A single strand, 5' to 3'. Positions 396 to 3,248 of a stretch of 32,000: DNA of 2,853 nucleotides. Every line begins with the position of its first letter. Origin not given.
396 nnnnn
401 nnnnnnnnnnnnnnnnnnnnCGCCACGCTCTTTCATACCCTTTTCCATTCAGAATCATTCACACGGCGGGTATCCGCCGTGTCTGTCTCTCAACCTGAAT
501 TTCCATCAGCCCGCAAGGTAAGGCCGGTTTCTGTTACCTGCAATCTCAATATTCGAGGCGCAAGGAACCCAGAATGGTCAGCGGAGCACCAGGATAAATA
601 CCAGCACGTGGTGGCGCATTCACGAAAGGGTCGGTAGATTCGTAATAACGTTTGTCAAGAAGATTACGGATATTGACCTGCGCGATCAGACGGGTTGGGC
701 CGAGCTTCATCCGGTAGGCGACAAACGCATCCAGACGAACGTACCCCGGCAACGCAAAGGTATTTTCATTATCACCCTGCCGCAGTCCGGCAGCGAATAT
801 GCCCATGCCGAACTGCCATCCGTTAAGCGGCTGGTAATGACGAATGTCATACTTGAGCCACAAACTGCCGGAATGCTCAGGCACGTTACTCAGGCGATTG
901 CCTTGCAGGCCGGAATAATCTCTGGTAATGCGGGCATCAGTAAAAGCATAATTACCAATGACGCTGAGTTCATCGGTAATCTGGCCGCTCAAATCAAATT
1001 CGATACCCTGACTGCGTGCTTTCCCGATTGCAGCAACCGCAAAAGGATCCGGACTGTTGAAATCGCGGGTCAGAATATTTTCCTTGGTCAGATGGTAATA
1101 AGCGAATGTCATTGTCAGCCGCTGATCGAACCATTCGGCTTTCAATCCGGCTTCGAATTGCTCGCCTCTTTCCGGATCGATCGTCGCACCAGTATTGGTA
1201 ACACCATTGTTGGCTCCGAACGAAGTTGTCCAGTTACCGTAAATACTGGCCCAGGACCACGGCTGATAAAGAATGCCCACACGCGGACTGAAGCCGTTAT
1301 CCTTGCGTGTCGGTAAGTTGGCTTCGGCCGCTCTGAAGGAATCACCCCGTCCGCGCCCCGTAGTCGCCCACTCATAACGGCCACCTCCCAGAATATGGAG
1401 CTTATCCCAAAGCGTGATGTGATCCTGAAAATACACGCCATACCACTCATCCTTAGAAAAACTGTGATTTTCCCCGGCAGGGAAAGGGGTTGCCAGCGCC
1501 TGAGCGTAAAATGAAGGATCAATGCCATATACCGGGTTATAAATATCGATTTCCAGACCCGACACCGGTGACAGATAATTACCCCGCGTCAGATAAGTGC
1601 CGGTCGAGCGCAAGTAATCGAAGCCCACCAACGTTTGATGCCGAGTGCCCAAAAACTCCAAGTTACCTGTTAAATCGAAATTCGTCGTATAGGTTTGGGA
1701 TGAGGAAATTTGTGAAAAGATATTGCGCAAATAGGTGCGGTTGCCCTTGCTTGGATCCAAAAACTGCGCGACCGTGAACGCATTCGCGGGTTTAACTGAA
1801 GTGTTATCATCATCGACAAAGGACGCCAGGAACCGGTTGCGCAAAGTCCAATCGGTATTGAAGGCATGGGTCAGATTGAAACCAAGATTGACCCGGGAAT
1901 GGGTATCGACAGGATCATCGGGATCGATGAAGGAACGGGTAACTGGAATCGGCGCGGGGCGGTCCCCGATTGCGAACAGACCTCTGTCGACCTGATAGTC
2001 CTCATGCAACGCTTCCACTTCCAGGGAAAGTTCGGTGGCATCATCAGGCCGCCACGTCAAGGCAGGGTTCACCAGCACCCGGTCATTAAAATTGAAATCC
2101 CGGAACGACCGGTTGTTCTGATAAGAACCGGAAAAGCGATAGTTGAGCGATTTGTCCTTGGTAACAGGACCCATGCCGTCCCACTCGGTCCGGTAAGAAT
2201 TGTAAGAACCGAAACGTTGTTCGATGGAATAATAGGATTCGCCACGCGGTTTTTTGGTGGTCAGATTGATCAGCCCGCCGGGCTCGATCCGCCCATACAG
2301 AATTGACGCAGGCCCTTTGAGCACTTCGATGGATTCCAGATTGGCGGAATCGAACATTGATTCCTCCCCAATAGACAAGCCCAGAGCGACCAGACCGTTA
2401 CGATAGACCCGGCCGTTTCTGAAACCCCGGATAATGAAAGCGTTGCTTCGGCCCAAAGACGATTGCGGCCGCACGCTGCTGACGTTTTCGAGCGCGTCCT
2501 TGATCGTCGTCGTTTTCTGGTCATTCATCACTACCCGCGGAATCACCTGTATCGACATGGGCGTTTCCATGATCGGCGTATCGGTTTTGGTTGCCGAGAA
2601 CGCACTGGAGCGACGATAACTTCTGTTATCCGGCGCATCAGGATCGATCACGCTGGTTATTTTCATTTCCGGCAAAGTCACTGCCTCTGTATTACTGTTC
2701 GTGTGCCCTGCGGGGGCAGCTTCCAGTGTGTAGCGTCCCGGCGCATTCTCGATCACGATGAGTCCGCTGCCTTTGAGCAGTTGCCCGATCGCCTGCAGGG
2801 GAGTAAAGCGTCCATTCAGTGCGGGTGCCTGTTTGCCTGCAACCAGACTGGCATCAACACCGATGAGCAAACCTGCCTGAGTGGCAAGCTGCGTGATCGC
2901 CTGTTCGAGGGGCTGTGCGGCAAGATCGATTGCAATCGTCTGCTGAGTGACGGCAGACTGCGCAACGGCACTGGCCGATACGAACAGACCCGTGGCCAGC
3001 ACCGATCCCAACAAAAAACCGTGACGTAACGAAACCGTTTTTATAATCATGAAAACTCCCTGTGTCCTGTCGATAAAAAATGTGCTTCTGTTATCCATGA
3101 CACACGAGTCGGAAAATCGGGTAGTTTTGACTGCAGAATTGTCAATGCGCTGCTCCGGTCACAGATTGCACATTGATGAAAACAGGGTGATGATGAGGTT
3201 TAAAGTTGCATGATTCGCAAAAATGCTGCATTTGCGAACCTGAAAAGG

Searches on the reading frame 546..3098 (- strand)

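Call 9: search_protein_families(library=pfam, proteins=[window:546-3098:-], max_evalue=0.001)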
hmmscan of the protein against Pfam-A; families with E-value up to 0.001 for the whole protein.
window:546-3098:- (850 aa): 3 families
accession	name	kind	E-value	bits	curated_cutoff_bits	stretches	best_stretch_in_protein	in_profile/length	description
PF00593.30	TonB_dep_Rec_b-barrel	-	9.5e-63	214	27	1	353-813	11-436/436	TonB dependent receptor-like, beta-barrel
PF07715.20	Plug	-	7.1e-21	75.2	23.9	1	176-275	2-106/107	TonB-dependent Receptor Plug Domain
PF07660.19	STN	-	3.6e-10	39.9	28.4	1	79-126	3-50/52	Secretin and TonB N terminus short domain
